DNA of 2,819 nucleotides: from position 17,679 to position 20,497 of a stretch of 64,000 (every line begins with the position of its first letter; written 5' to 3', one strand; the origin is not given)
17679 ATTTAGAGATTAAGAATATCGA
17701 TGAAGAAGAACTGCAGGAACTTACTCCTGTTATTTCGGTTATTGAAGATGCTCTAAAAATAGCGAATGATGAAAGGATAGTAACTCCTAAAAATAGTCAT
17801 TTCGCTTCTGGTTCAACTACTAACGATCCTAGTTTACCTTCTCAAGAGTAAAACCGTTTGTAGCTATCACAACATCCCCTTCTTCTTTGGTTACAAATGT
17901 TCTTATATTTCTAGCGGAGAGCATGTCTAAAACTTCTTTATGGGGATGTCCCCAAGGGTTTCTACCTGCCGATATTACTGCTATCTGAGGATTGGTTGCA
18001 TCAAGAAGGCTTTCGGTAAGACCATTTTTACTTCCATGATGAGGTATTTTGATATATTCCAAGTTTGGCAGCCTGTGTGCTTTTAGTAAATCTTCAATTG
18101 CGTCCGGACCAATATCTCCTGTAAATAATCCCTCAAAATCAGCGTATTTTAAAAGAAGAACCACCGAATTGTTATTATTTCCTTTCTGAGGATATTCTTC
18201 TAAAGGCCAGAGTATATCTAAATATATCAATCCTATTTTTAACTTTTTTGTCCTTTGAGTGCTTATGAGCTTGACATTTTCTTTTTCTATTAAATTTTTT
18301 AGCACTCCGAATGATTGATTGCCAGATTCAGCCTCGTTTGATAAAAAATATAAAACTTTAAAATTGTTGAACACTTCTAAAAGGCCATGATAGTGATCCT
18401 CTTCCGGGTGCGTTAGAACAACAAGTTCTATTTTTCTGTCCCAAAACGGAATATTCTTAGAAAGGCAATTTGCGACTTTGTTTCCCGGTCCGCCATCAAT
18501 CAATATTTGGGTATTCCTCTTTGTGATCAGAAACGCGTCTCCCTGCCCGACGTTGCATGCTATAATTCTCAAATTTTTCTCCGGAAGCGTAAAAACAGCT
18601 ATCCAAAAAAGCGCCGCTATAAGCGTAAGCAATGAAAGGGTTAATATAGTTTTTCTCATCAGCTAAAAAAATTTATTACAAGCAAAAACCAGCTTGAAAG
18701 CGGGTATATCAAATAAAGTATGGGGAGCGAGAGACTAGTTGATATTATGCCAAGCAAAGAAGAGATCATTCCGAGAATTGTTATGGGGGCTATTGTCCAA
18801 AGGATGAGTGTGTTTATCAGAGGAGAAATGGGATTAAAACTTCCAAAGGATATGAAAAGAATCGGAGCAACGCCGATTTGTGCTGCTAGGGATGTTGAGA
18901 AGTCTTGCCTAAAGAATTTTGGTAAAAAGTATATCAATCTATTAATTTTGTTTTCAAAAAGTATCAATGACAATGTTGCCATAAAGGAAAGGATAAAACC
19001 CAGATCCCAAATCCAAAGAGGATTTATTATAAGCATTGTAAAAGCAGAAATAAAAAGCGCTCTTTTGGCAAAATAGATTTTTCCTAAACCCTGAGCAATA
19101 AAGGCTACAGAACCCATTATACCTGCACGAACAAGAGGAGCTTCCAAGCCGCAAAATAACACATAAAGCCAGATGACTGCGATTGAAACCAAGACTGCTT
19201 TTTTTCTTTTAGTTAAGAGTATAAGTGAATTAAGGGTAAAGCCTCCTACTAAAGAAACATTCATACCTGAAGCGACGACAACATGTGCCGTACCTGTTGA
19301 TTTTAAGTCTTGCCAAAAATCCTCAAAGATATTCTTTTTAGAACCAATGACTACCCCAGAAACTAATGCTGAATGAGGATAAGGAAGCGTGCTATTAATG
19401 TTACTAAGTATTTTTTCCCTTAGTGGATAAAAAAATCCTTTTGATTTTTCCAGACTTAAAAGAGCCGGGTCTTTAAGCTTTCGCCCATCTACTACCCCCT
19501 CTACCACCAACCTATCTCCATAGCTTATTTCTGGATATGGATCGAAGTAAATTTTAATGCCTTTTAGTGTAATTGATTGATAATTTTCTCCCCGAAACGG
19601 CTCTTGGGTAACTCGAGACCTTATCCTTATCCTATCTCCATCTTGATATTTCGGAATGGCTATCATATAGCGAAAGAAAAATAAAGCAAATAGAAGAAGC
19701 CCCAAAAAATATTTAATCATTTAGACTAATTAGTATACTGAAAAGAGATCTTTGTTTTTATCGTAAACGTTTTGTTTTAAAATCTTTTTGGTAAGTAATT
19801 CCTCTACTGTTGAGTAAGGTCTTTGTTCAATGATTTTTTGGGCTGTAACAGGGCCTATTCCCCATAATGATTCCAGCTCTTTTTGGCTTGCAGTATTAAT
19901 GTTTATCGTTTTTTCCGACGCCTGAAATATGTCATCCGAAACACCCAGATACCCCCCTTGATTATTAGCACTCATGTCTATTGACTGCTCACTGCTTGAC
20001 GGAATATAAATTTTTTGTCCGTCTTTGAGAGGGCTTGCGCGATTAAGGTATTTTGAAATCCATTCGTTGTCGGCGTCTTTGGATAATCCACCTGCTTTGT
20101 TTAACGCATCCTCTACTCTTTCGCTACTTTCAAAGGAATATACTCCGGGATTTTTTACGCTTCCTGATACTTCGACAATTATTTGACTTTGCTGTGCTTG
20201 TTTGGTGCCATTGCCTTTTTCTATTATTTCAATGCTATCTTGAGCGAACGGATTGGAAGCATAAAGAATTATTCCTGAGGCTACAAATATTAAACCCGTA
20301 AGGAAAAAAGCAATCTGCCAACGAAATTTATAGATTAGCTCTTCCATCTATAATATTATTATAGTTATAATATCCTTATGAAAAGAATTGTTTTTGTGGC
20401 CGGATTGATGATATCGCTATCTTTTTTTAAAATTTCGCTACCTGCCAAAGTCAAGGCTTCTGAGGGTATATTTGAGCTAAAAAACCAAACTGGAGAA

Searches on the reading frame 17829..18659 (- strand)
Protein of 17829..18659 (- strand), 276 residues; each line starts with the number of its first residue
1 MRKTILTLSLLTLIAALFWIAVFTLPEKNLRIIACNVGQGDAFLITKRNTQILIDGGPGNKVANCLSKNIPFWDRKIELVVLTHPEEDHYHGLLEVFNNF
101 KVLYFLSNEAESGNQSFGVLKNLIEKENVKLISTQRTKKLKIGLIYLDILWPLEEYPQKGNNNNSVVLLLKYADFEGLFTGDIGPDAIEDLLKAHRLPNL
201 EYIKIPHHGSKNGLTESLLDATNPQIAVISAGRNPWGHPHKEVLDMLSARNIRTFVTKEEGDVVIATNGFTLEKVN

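Call 88: search_protein_families(library=pfam, proteins=[window:17829-18659:-], max_evalue=0.01)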
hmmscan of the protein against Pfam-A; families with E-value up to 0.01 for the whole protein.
window:17829-18659:- (276 aa): 3 families
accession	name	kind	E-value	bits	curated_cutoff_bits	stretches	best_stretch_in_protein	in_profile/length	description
PF00753.33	Lactamase_B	-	3.5e-10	40.6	22.7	1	37-232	3-195/196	Metallo-beta-lactamase superfamily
PF12706.13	Lactamase_B_2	-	0.0001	22.4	27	1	50-143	1-99/200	Beta-lactamase superfamily domain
PF25281.1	MBL_MAP1B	-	0.0019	17.8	37.6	1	38-125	29-111/279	MAP1B MBL-like domain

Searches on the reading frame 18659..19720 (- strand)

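Call 88: search_protein_families(library=pfam, proteins=[window:18659-19720:-], max_evalue=0.01)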
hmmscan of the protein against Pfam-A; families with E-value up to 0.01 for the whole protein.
window:18659-19720:- (353 aa): 1 family
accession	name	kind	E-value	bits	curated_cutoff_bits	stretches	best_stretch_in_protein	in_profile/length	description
PF03772.21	Competence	-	7.7e-45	153.8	23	1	124-352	2-235/270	Competence protein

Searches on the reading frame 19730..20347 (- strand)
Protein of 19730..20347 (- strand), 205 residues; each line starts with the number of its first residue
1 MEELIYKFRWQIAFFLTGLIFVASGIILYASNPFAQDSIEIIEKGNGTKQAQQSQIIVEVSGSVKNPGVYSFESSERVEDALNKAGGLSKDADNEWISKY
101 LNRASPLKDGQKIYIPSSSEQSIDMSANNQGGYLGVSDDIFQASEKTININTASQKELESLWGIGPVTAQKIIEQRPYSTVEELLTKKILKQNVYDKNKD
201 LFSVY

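Call 88: search_protein_families(library=pfam, proteins=[window:19730-20347:-], max_evalue=0.01)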
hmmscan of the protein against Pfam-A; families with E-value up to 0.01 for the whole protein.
window:19730-20347:- (205 aa): 8 families
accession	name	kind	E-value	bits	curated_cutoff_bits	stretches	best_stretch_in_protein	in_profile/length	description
PF12836.13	HHH_3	-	4.6e-13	49.5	27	1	145-201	3-63/65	Helix-hairpin-helix motif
PF10531.15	SLBB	-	4e-11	43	27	1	57-94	1-38/55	SLBB domain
PF22461.2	SLBB_2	-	3.3e-07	30.7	27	1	58-118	3-50/79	SLBB domain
PF00633.29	HHH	-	3.1e-06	27.2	24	1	149-174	4-29/30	Helix-hairpin-helix motif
PF06514.17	PsbU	-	1.8e-05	25.1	24.5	1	144-204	11-74/93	Photosystem II 12 kDa extrinsic protein (PsbU)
PF03934.19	T2SSK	-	5.7e-05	23.8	24.2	1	148-204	1-62/63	Type II secretion system (T2SS), protein K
PF14520.12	HHH_5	-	0.0007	20.5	27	1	157-186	3-31/57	Helix-hairpin-helix domain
PF10391.15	DNA_pol_lambd_f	-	0.0025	18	29.8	1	157-188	2-34/51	Fingers domain of DNA polymerase lambda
